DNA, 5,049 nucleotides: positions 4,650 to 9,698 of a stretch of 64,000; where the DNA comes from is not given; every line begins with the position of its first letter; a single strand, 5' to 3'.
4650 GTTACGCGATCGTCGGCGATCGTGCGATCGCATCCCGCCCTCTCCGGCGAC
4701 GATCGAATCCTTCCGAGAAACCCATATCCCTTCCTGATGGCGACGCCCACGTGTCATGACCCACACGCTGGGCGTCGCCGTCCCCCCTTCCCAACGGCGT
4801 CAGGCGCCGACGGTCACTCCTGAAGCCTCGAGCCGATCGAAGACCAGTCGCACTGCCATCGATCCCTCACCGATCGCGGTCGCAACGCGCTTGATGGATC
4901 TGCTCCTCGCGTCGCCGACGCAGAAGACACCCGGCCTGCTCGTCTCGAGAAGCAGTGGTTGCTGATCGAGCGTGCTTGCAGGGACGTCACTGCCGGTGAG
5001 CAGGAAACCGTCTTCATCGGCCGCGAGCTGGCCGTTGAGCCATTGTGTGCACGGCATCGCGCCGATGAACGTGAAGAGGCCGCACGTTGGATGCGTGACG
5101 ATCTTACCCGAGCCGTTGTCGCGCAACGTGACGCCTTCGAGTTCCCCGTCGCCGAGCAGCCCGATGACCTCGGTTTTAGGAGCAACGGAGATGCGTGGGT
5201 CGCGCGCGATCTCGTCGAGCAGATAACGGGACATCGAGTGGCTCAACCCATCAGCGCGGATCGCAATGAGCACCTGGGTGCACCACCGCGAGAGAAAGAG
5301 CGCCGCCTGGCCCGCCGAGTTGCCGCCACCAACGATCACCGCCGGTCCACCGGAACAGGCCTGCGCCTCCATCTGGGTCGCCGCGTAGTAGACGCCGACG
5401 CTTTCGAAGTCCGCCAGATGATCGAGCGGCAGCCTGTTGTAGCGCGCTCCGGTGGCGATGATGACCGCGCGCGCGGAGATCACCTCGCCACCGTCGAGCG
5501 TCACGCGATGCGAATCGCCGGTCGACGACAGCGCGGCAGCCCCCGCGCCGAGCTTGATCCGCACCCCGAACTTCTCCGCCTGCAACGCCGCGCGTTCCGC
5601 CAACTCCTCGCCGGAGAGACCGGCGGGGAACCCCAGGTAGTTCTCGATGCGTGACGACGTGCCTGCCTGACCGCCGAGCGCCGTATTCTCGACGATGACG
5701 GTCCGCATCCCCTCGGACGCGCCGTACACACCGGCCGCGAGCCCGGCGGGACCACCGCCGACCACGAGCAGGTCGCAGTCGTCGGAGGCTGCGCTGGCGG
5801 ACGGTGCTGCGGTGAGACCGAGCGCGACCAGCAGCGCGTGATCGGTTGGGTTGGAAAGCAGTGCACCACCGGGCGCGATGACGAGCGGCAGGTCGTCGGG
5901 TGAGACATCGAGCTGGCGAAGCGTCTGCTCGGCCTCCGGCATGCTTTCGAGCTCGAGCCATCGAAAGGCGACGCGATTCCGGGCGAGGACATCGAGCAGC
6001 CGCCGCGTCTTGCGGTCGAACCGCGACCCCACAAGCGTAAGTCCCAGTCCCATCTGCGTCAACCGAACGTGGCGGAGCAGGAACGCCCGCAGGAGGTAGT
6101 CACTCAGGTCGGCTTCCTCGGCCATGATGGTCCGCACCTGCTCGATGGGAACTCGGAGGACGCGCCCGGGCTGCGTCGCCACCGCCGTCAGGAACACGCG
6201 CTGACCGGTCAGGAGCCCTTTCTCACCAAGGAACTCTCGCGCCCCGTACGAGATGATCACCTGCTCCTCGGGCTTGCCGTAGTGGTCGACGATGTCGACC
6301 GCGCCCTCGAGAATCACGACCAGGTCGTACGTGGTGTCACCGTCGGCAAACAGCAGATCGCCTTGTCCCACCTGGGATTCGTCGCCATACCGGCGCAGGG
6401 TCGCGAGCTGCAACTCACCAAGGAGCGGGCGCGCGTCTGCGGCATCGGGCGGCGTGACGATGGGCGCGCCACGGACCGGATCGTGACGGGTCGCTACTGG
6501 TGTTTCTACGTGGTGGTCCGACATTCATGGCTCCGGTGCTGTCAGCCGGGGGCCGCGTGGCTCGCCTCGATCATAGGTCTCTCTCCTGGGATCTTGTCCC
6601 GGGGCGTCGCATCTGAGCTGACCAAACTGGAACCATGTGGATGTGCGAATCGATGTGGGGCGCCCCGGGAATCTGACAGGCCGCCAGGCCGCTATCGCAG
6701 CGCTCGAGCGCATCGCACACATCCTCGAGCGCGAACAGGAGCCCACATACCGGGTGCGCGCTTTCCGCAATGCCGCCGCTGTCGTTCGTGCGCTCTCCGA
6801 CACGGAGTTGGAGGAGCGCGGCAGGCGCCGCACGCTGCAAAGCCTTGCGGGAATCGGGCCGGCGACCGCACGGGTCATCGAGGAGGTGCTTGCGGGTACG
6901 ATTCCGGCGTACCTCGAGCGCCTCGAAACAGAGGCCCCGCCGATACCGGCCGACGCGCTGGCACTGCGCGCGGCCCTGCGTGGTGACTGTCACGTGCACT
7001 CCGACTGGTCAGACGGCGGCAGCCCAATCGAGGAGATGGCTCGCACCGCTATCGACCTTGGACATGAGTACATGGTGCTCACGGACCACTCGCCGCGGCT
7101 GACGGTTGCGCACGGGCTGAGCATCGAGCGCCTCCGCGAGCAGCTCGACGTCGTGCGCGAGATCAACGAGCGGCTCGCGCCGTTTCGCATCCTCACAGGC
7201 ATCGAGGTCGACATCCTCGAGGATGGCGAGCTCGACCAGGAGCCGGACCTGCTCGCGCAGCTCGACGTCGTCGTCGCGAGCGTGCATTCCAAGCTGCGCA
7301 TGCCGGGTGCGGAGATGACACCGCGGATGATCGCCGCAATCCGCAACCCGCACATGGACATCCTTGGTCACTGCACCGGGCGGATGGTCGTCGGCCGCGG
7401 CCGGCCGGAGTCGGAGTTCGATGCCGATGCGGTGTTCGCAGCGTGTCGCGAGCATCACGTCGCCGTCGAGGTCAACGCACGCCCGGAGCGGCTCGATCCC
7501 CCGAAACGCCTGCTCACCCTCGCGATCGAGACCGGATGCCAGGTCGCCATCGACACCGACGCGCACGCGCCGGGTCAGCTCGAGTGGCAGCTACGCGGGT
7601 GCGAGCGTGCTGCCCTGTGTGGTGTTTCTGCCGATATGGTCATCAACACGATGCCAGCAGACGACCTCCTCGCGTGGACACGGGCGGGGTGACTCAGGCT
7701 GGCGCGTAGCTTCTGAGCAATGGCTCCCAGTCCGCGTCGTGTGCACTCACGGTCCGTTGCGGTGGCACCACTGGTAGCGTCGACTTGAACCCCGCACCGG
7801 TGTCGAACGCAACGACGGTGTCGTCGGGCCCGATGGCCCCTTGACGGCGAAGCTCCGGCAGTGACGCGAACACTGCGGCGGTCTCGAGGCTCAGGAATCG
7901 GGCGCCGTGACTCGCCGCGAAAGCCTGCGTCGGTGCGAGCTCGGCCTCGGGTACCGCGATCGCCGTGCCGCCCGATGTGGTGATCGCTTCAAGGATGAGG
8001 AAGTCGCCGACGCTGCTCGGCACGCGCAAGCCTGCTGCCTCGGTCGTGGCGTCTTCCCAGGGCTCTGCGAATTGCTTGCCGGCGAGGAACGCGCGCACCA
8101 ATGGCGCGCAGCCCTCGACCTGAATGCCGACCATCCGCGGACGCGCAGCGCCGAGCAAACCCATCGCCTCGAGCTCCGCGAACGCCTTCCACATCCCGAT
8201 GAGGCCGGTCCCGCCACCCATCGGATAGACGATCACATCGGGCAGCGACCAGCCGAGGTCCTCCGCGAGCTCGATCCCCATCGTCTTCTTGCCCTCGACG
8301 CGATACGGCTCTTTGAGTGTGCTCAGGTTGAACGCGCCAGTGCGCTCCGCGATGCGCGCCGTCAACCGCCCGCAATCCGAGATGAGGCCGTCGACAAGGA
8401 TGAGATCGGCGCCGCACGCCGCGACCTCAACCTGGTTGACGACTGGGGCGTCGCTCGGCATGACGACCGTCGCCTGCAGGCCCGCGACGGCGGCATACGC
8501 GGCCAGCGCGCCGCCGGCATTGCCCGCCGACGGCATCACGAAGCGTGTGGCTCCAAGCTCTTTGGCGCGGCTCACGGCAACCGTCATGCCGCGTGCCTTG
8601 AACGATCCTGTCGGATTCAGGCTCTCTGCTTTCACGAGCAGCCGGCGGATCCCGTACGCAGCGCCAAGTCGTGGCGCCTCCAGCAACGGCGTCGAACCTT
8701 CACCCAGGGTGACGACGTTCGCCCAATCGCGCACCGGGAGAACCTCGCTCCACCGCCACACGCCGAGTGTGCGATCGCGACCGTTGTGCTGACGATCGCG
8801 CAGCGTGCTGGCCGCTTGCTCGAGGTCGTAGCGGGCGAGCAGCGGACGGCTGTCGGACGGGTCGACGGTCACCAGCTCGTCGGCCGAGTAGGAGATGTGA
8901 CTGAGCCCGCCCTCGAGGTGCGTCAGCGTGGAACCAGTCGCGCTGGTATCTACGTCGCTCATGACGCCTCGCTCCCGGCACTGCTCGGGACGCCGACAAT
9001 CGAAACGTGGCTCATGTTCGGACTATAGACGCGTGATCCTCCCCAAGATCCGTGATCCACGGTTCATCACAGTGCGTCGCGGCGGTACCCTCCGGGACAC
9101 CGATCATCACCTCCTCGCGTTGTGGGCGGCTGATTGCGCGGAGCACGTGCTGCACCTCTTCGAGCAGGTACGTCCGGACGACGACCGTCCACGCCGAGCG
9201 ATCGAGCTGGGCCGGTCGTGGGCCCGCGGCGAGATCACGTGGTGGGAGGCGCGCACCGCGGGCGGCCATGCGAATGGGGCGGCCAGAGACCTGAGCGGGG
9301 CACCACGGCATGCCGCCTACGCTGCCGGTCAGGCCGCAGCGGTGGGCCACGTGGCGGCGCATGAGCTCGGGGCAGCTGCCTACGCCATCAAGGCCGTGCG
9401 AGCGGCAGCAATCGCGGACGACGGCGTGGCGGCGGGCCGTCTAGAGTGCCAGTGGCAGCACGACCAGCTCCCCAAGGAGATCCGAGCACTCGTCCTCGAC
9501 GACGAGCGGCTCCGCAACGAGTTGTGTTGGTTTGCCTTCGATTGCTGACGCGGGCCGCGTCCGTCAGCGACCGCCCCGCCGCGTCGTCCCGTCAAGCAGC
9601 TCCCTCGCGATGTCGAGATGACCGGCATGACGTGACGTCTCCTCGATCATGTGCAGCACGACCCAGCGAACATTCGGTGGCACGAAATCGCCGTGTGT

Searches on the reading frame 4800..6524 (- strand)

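Call 46: search_protein_families(library=pfam, proteins=[window:4800-6524:-], max_evalue=0.0001)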
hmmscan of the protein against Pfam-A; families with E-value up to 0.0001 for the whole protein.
window:4800-6524:- (574 aa): 7 families
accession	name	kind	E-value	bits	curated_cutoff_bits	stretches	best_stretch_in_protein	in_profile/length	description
PF07992.20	Pyr_redox_2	-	1.6e-26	93.9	26.1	1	251-554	2-291/291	Pyridine nucleotide-disulphide oxidoreductase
PF13738.12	Pyr_redox_3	-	7.6e-14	52.1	30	1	303-434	78-206/305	Pyridine nucleotide-disulphide oxidoreductase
PF00027.35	cNMP_binding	-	8.8e-12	45.3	27.5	1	52-136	4-88/89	Cyclic nucleotide-binding domain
PF00070.33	Pyr_redox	-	6.1e-08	33.5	22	0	395-469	2-81/82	Pyridine nucleotide-disulphide oxidoreductase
PF01266.30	DAO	-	6.6e-06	26.3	27.9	0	307-365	150-209/353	FAD dependent oxidoreductase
PF12831.13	FAD_oxidored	-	2.1e-05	24.5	27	1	251-287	1-38/416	FAD dependent oxidoreductase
PF03486.20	HI0933_like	-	3.6e-05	23.8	50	0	251-282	2-33/244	HI0933-like protein Rossmann domain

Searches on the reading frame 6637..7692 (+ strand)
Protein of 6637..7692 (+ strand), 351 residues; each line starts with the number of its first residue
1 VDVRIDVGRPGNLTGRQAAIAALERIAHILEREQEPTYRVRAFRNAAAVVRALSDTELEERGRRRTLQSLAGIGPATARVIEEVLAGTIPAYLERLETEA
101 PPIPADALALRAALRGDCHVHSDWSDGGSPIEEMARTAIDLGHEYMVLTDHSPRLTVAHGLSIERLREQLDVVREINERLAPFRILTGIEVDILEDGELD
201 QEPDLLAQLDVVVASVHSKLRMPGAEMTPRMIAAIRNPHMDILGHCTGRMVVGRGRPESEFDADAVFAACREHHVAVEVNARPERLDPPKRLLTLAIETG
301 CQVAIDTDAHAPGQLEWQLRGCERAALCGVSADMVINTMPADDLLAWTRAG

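Call 46: search_protein_families(library=pfam, proteins=[window:6637-7692:+], max_evalue=0.0001)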
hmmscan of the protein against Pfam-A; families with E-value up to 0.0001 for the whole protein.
window:6637-7692:+ (351 aa): 2 families
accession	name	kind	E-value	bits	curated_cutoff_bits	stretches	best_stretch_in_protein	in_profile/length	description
PF14716.13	HHH_8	-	1.6e-12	48.1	30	1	17-86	4-69/73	Helix-hairpin-helix domain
PF02811.25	PHP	-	6.7e-11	43.2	26.4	1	117-220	1-96/164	PHP domain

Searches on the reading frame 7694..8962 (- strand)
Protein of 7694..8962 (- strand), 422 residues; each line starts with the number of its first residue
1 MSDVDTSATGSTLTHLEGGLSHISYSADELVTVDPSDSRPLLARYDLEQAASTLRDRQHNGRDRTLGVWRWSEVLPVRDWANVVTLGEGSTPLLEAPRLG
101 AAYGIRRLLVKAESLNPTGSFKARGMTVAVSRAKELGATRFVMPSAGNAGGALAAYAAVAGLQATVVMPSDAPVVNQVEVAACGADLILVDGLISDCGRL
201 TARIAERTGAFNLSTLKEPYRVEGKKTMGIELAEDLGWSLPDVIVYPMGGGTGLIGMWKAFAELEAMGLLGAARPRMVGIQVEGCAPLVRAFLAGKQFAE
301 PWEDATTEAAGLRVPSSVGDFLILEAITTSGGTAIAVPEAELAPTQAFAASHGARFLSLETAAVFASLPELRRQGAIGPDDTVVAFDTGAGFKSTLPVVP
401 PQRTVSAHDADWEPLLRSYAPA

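Call 46: search_protein_families(library=pfam, proteins=[window:7694-8962:-], max_evalue=0.0001)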
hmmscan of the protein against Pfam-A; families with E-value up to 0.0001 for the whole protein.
window:7694-8962:- (422 aa): 1 family
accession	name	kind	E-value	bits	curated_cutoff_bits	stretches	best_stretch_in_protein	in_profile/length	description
PF00291.31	PALP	-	1.5e-70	238.4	35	1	84-389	1-295/295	Pyridoxal-phosphate dependent enzyme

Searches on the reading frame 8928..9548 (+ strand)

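Call 46: search_protein_families(library=pfam, proteins=[window:8928-9548:+], max_evalue=0.0001)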
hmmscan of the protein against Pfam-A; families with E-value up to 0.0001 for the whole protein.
window:8928-9548:+ (206 aa): 1 family
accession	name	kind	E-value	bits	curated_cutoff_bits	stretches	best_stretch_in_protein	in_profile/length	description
PF21805.3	Imm5_like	-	2.9e-36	124.6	25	1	54-183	2-128/129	Imm-5 like putative immunity protein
